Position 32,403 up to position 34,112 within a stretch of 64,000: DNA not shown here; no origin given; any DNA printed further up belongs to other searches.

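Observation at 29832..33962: Arn-pathway-like module: sugar aminotransferase, polyprenyl-P GT2 and a GT-C/TPR transferase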

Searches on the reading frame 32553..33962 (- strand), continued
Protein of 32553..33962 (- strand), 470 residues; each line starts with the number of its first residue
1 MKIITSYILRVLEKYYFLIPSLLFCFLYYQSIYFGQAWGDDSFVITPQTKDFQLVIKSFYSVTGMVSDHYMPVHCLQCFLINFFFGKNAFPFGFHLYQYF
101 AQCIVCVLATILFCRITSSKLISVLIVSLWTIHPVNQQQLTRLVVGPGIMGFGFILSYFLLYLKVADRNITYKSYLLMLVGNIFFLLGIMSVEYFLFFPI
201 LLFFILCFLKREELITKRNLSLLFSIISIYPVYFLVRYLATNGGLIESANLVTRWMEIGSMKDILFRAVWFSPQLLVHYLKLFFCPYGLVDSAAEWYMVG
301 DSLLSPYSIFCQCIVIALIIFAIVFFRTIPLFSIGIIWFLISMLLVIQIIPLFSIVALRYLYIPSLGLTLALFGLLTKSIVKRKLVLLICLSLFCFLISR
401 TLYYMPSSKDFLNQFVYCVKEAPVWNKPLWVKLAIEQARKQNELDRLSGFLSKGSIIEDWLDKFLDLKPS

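Call 60: search_protein_families(library=pfam, proteins=[P0090, P0098, P0099, P0100, P0101, P0104, P0105, P0106, P0109, P0111], max_evalue=0.001)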
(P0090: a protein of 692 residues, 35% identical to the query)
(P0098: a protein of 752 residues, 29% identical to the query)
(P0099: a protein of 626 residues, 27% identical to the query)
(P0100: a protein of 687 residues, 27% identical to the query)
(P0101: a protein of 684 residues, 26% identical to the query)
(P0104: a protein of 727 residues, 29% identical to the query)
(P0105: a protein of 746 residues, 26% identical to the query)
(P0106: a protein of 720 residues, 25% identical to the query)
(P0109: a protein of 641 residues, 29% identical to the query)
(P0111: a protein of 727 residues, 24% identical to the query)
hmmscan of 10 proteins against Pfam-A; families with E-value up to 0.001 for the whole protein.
P0090 (692 aa): 1 family
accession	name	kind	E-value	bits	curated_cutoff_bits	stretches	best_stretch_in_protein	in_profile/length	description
PF07719.23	TPR_2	-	9.8e-05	22.6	27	0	657-688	2-33/34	Tetratricopeptide repeat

P0098 (752 aa): 5 families
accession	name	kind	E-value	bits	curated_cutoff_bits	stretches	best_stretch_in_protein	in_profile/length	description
PF13181.12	TPR_8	-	2.5e-05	24.5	25.7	0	538-558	7-27/34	Tetratricopeptide repeat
PF07719.23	TPR_2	-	3.2e-05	24.2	27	0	537-558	6-27/34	Tetratricopeptide repeat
PF12895.13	ANAPC3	-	7e-05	23.5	27.2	0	617-680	5-68/82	Anaphase-promoting complex, cyclosome, subunit 3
PF25068.1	ARM_TT21_4th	-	7.2e-05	23.5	30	0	539-609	6-76/153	Tetratricopeptide repeat protein 21 forth ARM domain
PF13428.12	TPR_14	-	0.00049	21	23.5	0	634-675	1-42/44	Tetratricopeptide repeat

P0099 (626 aa): 17 families
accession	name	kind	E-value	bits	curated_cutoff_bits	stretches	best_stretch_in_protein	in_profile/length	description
PF00515.34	TPR_1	-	4.9e-32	108.9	27.8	3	545-577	2-34/34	Tetratricopeptide repeat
PF13414.12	TPR_11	-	1.9e-30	104.7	26.8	3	552-589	2-39/42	TPR repeat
PF07719.23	TPR_2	-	9.5e-30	100.7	27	2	545-577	2-34/34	Tetratricopeptide repeat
PF13181.12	TPR_8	-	2.2e-26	90.2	25.7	2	546-577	3-34/34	Tetratricopeptide repeat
PF13431.12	TPR_17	-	7.4e-23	79.3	24.4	1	499-530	2-33/34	Tetratricopeptide repeat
PF13424.12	TPR_12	-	1.7e-17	63.8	30.1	2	510-573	3-74/77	Tetratricopeptide repeat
PF13432.12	TPR_16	-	2.2e-17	63.6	32.7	2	483-534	4-55/65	Tetratricopeptide repeat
PF14559.12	TPR_19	-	3.5e-15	56.5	25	1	436-477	19-60/68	Tetratricopeptide repeat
PF13428.12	TPR_14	-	1.6e-11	44.1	23.5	0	546-585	3-42/44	Tetratricopeptide repeat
PF13374.12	TPR_10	-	1.6e-09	37.9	27.5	0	514-540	6-32/42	Tetratricopeptide repeat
PF13176.12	TPR_7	-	2.3e-09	37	27.9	0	546-578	1-35/36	Tetratricopeptide repeat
PF13231.12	PMT_2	-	1.3e-06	29.1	26.1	1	101-222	21-133/160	Dolichyl-phosphate-mannose-protein mannosyltransferase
PF23914.1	TPR_CcmH_CycH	-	2.8e-06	27.7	42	0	551-616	57-125/158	Cytochrome c-type biogenesis protein H TPR domain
PF13174.12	TPR_6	-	5.3e-05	24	26.3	0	546-572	2-28/33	Tetratricopeptide repeat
PF24575.1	TPR_Slam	-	5.8e-05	23.9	35.2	0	421-465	60-104/104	Surface lipoprotein assembly modifier, N-terminal TPR repeats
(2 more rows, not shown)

P0100 (687 aa): 15 families
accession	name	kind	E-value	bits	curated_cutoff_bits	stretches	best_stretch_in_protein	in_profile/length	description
PF07719.23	TPR_2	-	6.3e-22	76.3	27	0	599-631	2-34/34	Tetratricopeptide repeat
PF00515.34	TPR_1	-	1.1e-19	69.8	27.8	1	599-631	2-34/34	Tetratricopeptide repeat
PF13414.12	TPR_11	-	1.8e-18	66.4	26.8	1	606-646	2-42/42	TPR repeat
PF14559.12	TPR_19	-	6.7e-14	52.4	25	1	610-672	3-65/68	Tetratricopeptide repeat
PF13428.12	TPR_14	-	3.2e-12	46.3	23.5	0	598-639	1-42/44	Tetratricopeptide repeat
PF13432.12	TPR_16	-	6.4e-12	46.1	32.7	1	602-665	1-64/65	Tetratricopeptide repeat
PF13424.12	TPR_12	-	4.2e-11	43.3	30.1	1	601-652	6-65/77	Tetratricopeptide repeat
PF13176.12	TPR_7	-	2.1e-10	40.3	27.9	1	602-625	3-26/36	Tetratricopeptide repeat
PF13181.12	TPR_8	-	4.9e-10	39.2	25.7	0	599-630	2-33/34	Tetratricopeptide repeat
PF13431.12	TPR_17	-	9.1e-10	38.5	24.4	0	555-584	4-33/34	Tetratricopeptide repeat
PF23914.1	TPR_CcmH_CycH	-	7.3e-09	36.1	42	0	598-649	50-101/158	Cytochrome c-type biogenesis protein H TPR domain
PF13371.12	TPR_9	-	8e-08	32.6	35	1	606-674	3-71/73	Tetratricopeptide repeat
PF12895.13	ANAPC3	-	4.8e-05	24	27.2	0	449-505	11-64/82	Anaphase-promoting complex, cyclosome, subunit 3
PF13374.12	TPR_10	-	0.00013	22.3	27.5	0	601-627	5-31/42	Tetratricopeptide repeat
PF13174.12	TPR_6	-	0.00026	21.9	26.3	0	601-629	3-31/33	Tetratricopeptide repeat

P0101 (684 aa): 19 families
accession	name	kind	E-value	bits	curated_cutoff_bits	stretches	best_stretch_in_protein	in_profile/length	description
PF07719.23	TPR_2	-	3.6e-27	92.6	27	0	600-630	2-32/34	Tetratricopeptide repeat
PF13414.12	TPR_11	-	6.5e-23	80.6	26.8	2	612-647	7-42/42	TPR repeat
PF13428.12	TPR_14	-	5.2e-22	76.5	23.5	2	599-641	1-43/44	Tetratricopeptide repeat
PF13432.12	TPR_16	-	7e-22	78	32.7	3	606-662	4-60/65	Tetratricopeptide repeat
PF13181.12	TPR_8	-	5.7e-20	70.2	25.7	0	569-592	5-28/34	Tetratricopeptide repeat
PF00515.34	TPR_1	-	8e-19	67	27.8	0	633-665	1-33/34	Tetratricopeptide repeat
PF14559.12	TPR_19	-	1.6e-18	67.2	25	2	612-670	4-62/68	Tetratricopeptide repeat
PF13431.12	TPR_17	-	3.3e-18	64.8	24.4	1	422-450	3-31/34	Tetratricopeptide repeat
PF13371.12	TPR_9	-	6.2e-13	49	35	1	609-676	5-72/73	Tetratricopeptide repeat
PF13174.12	TPR_6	-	9.9e-12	45.1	26.3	0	569-592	4-27/33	Tetratricopeptide repeat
PF13424.12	TPR_12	-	6.3e-11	42.8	30.1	1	399-471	4-77/77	Tetratricopeptide repeat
PF23914.1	TPR_CcmH_CycH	-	8e-08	32.7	42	1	553-665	38-153/158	Cytochrome c-type biogenesis protein H TPR domain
PF12895.13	ANAPC3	-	1.2e-07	32.3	27.2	1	579-658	3-81/82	Anaphase-promoting complex, cyclosome, subunit 3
PF13176.12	TPR_7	-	1.8e-07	31.2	27.9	0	601-626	1-26/36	Tetratricopeptide repeat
PF13231.12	PMT_2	-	4.2e-07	30.8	26.1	1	56-175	14-131/160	Dolichyl-phosphate-mannose-protein mannosyltransferase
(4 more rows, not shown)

P0104 (727 aa): 15 families
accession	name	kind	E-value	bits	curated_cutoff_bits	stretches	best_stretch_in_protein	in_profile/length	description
PF07719.23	TPR_2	-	1.1e-19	69.3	27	0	671-699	2-30/34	Tetratricopeptide repeat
PF13414.12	TPR_11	-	1.3e-18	66.8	26.8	0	649-684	7-42/42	TPR repeat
PF13431.12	TPR_17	-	2e-18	65.5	24.4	0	658-690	1-33/34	Tetratricopeptide repeat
PF00515.34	TPR_1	-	7.4e-16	57.7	27.8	0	671-699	2-30/34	Tetratricopeptide repeat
PF13424.12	TPR_12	-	2.2e-15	57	30.1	1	642-701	9-76/77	Tetratricopeptide repeat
PF13181.12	TPR_8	-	2.7e-15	55.6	25.7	0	671-699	2-30/34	Tetratricopeptide repeat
PF13428.12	TPR_14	-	2e-12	46.9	23.5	0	638-677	3-42/44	Tetratricopeptide repeat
PF13432.12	TPR_16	-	3.3e-12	47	32.7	0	649-695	10-56/65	Tetratricopeptide repeat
PF14559.12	TPR_19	-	1.3e-11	45.1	25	0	650-696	5-51/68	Tetratricopeptide repeat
PF13174.12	TPR_6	-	2.4e-08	34.5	26.3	0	671-695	1-25/33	Tetratricopeptide repeat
PF13176.12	TPR_7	-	1.6e-06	28.2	27.9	0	672-701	1-30/36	Tetratricopeptide repeat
PF23914.1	TPR_CcmH_CycH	-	9e-06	26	42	0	533-594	53-114/158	Cytochrome c-type biogenesis protein H TPR domain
PF20308.4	TPR-S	-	9.4e-06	26.6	27.6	0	641-712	23-93/102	Tetratricopeptide Repeats-Sensor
PF13374.12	TPR_10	-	0.00014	22.2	27.5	0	642-663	8-29/42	Tetratricopeptide repeat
PF06552.18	TOM20_plant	-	0.00054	20.2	20.6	0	653-719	52-123/187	Plant specific mitochondrial import receptor subunit TOM20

P0105 (746 aa): 12 families
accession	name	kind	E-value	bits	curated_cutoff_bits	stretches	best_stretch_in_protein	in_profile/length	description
PF00515.34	TPR_1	-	3.6e-21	74.5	27.8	2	688-717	2-31/34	Tetratricopeptide repeat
PF07719.23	TPR_2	-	1.4e-17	62.8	27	1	688-719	2-33/34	Tetratricopeptide repeat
PF13432.12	TPR_16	-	4.9e-16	59.3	32.7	1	659-713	3-57/65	Tetratricopeptide repeat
PF13424.12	TPR_12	-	8.3e-16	58.4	30.1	2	657-717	7-75/77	Tetratricopeptide repeat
PF13181.12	TPR_8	-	2.5e-14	52.6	25.7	0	689-718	3-32/34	Tetratricopeptide repeat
PF14559.12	TPR_19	-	4e-12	46.7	25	1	666-715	4-53/68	Tetratricopeptide repeat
PF13176.12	TPR_7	-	3.4e-10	39.6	27.9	1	689-720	1-32/36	Tetratricopeptide repeat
PF13174.12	TPR_6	-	3.8e-10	40.2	26.3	0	659-685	6-32/33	Tetratricopeptide repeat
PF13431.12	TPR_17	-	2.3e-08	34.1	24.4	0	676-707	2-33/34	Tetratricopeptide repeat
PF13428.12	TPR_14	-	1.6e-07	31.7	23.5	0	659-695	7-43/44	Tetratricopeptide repeat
PF13414.12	TPR_11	-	1.8e-06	27.9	26.8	0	662-701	3-42/42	TPR repeat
PF13371.12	TPR_9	-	1.8e-05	25.1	35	0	662-720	4-62/73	Tetratricopeptide repeat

P0106 (720 aa): 18 families
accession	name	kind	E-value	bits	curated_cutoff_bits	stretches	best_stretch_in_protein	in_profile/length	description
PF07719.23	TPR_2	-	1.4e-22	78.3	27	1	598-630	1-33/34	Tetratricopeptide repeat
PF13432.12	TPR_16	-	6.4e-18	65.3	32.7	2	571-630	4-63/65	Tetratricopeptide repeat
PF13424.12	TPR_12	-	8.6e-16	58.3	30.1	2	566-628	5-75/77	Tetratricopeptide repeat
PF13428.12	TPR_14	-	1.7e-15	56.4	23.5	2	566-606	3-43/44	Tetratricopeptide repeat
PF13181.12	TPR_8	-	2e-15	56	25.7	0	566-597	3-34/34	Tetratricopeptide repeat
PF13431.12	TPR_17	-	7.2e-14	51.3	24.4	0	455-493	3-34/34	Tetratricopeptide repeat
PF14559.12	TPR_19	-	3.6e-13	50.1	25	1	576-630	3-57/68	Tetratricopeptide repeat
PF00515.34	TPR_1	-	3.8e-11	42.8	27.8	0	599-630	2-33/34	Tetratricopeptide repeat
PF13414.12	TPR_11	-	6.8e-10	38.9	26.8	0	575-610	5-40/42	TPR repeat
PF13176.12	TPR_7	-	2.5e-09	36.9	27.9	0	600-631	1-32/36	Tetratricopeptide repeat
PF13174.12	TPR_6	-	2.9e-09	37.4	26.3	0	566-596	2-32/33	Tetratricopeptide repeat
PF13371.12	TPR_9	-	6.1e-07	29.8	35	1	578-632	9-63/73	Tetratricopeptide repeat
PF23914.1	TPR_CcmH_CycH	-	7.7e-07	29.5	42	1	533-629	56-152/158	Cytochrome c-type biogenesis protein H TPR domain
PF17874.7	TPR_MalT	-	6.6e-06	26.1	45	0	446-514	95-164/336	MalT-like TPR region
PF23300.3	HEAT_Nup120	-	3.9e-05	24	29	0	582-623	10-51/170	Nucleoporin Nup120, HEAT repeats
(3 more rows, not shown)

P0109 (641 aa): 16 families
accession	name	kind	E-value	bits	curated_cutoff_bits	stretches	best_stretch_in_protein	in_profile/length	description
PF07719.23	TPR_2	-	8.9e-26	88.3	27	2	559-590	3-34/34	Tetratricopeptide repeat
PF13424.12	TPR_12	-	2.8e-23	82.3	30.1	1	481-549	2-71/77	Tetratricopeptide repeat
PF00515.34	TPR_1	-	5.8e-23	80.1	27.8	3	559-590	3-34/34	Tetratricopeptide repeat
PF13432.12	TPR_16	-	9.7e-20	71.1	32.7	2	529-586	3-60/65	Tetratricopeptide repeat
PF13431.12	TPR_17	-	5.8e-15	54.7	24.4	0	580-612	2-34/34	Tetratricopeptide repeat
PF13181.12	TPR_8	-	8e-14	51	25.7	0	483-512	2-31/34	Tetratricopeptide repeat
PF13414.12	TPR_11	-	1.2e-13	51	26.8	1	565-605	2-42/42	TPR repeat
PF14559.12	TPR_19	-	6e-13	49.4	25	1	571-613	5-47/68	Tetratricopeptide repeat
PF13428.12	TPR_14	-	4.9e-12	45.7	23.5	1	559-599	3-43/44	Tetratricopeptide repeat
PF13374.12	TPR_10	-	3.2e-10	40.1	27.5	0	484-519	4-39/42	Tetratricopeptide repeat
PF13176.12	TPR_7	-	1.5e-09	37.6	27.9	0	484-513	1-30/36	Tetratricopeptide repeat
PF13174.12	TPR_6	-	1.2e-07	32.4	26.3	0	593-620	2-29/33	Tetratricopeptide repeat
PF12895.13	ANAPC3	-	1.3e-07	32.2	27.2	0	447-506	22-80/82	Anaphase-promoting complex, cyclosome, subunit 3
PF13371.12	TPR_9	-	1.4e-07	31.9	35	0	565-635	3-72/73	Tetratricopeptide repeat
PF25063.1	ARM_TT21_C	-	6.4e-05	23.3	35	0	563-615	101-153/209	Tetratricopeptide repeat protein 21 C-terminal ARM domain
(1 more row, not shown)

P0111 (727 aa): 15 families
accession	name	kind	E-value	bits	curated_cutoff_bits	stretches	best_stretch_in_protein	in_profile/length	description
PF07719.23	TPR_2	-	4.1e-19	67.5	27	2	670-701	1-32/34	Tetratricopeptide repeat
PF00515.34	TPR_1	-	1.7e-15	56.6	27.8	2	670-701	1-32/34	Tetratricopeptide repeat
PF13424.12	TPR_12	-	2.7e-13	50.3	30.1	1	638-699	5-74/77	Tetratricopeptide repeat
PF13181.12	TPR_8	-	3e-13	49.2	25.7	0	604-635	2-33/34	Tetratricopeptide repeat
PF14559.12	TPR_19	-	2.9e-11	43.9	25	1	650-706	5-62/68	Tetratricopeptide repeat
PF13431.12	TPR_17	-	2.2e-10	40.4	24.4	0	659-690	2-33/34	Tetratricopeptide repeat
PF13432.12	TPR_16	-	3e-09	37.6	32.7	1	642-698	3-59/65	Tetratricopeptide repeat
PF13371.12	TPR_9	-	9.1e-08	32.5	35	1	646-711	5-70/73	Tetratricopeptide repeat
PF13414.12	TPR_11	-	1.8e-07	31.2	26.8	0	651-684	9-42/42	TPR repeat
PF13428.12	TPR_14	-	2e-07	31.5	23.5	0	641-677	6-42/44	Tetratricopeptide repeat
PF14938.12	SNAP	-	0.00019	21.4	25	1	598-711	50-156/282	Soluble NSF attachment protein, SNAP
PF23914.1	TPR_CcmH_CycH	-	0.00033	21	42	0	550-631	67-149/158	Cytochrome c-type biogenesis protein H TPR domain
PF13374.12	TPR_10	-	0.00039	20.8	27.5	0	675-699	7-31/42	Tetratricopeptide repeat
PF13176.12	TPR_7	-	0.00047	20.5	27.9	0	673-704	2-33/36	Tetratricopeptide repeat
PF12895.13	ANAPC3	-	0.00064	20.4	27.2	0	581-659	1-79/82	Anaphase-promoting complex, cyclosome, subunit 3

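Call 64: find_encoding_contigs(protein=P0007, flank=10000, max_places=1)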
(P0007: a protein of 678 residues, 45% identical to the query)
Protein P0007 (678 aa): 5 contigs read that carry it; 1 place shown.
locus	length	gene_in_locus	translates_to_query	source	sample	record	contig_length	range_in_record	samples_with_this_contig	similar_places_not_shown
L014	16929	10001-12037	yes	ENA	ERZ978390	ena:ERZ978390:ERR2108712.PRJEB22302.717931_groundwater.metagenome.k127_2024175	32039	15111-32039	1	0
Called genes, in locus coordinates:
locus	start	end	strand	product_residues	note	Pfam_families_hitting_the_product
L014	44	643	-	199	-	-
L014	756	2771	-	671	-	PF02518:HATPase_c, PF00204:DNA_gyraseB, PF01751:Toprim, PF00986:DNA_gyraseB_C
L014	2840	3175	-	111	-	PF05258:DciA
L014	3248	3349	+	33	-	-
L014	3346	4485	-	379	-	PF02463:SMC_N, PF13175:AAA_15, PF13476:AAA_23, PF13304:AAA_21 (faint)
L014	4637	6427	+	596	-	-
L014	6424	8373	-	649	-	PF13522:GATase_6, PF13537:GATase_7, PF00733:Asn_synthase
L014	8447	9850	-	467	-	PF04055:Radical_SAM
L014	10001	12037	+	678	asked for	-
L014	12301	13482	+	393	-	PF01041:DegT_DnrJ_EryC1, PF00155:Aminotran_1_2, PF01276:OKR_DC_1 (faint), PF00266:Aminotran_5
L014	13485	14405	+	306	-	PF00535:Glycos_transf_2, PF10111:Glyco_tranf_2_2 (weak)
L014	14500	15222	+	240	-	-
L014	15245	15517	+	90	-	PF00550:PP-binding (weak)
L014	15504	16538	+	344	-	-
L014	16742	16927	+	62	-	?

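Call 65: find_encoding_contigs(protein=P0014, flank=10000, max_places=1)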
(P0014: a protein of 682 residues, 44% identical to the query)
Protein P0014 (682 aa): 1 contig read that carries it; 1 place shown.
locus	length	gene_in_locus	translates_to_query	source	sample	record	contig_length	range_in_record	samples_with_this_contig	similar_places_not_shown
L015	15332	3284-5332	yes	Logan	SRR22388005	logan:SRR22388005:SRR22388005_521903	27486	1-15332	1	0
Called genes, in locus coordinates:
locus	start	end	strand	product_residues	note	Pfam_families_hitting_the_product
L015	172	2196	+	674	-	-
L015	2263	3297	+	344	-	PF06508:QueC (faint)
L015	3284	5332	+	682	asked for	-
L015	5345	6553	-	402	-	PF13173:AAA_14, PF13635:DUF4143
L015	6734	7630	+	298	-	PF00535:Glycos_transf_2, PF13641:Glyco_tranf_2_3 (weak)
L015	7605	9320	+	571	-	-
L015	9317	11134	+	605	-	PF02543:Carbam_trans_N, PF16861:Carbam_trans_C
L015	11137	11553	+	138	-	PF19588:SxtJ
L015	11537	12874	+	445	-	-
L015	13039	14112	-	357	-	PF13489:Methyltransf_23, PF08003:Methyltransf_9, PF13649:Methyltransf_25, PF13847:Methyltransf_31, PF08241:Methyltransf_11, PF08242:Methyltransf_12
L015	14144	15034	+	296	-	PF01209:Ubie_methyltran (weak), PF13489:Methyltransf_23, PF07021:MetW (weak), PF08003:Methyltransf_9 (weak), PF13847:Methyltransf_31, PF08241:Methyltransf_11, PF08242:Methyltransf_12, PF13649:Methyltransf_25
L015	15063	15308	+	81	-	-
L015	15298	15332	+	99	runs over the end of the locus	PF05016:ParE_toxin (weak)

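Call 66: find_encoding_contigs(protein=P0020, flank=10000, max_places=1)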
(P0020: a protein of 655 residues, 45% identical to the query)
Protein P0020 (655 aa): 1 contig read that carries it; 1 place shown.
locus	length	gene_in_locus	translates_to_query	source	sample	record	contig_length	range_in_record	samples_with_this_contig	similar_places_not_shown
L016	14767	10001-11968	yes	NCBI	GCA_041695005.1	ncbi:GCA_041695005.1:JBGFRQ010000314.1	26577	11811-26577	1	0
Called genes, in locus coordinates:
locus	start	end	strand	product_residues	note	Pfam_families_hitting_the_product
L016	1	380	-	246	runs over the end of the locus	PF00733:Asn_synthase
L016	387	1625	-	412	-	PF13522:GATase_6, PF13537:GATase_7, PF00733:Asn_synthase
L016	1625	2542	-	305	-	-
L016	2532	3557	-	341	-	PF06508:QueC (faint)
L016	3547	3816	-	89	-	PF00550:PP-binding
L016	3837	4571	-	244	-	-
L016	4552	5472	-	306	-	PF00535:Glycos_transf_2, PF10111:Glyco_tranf_2_2 (weak)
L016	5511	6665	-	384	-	PF01041:DegT_DnrJ_EryC1, PF00155:Aminotran_1_2, PF01276:OKR_DC_1 (weak), PF00266:Aminotran_5, PF01053:Cys_Met_Meta_PP (weak), PF01212:Beta_elim_lyase (weak)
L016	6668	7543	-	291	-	PF01209:Ubie_methyltran (weak), PF05219:DREV (weak), PF13489:Methyltransf_23, PF13847:Methyltransf_31, PF08241:Methyltransf_11, PF08242:Methyltransf_12, PF13649:Methyltransf_25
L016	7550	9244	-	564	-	-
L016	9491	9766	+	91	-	PF04365:BrnT_toxin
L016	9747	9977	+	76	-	PF14384:BrnA_antitoxin (weak)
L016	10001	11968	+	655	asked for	-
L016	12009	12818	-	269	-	PF07859:Abhydrolase_3 (weak), PF20434:BD-FAE (weak), PF00561:Abhydrolase_1 (faint), PF12146:Hydrolase_4 (faint), PF00326:Peptidase_S9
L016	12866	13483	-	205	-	PF20434:BD-FAE, PF07859:Abhydrolase_3 (weak), PF00326:Peptidase_S9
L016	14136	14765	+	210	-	?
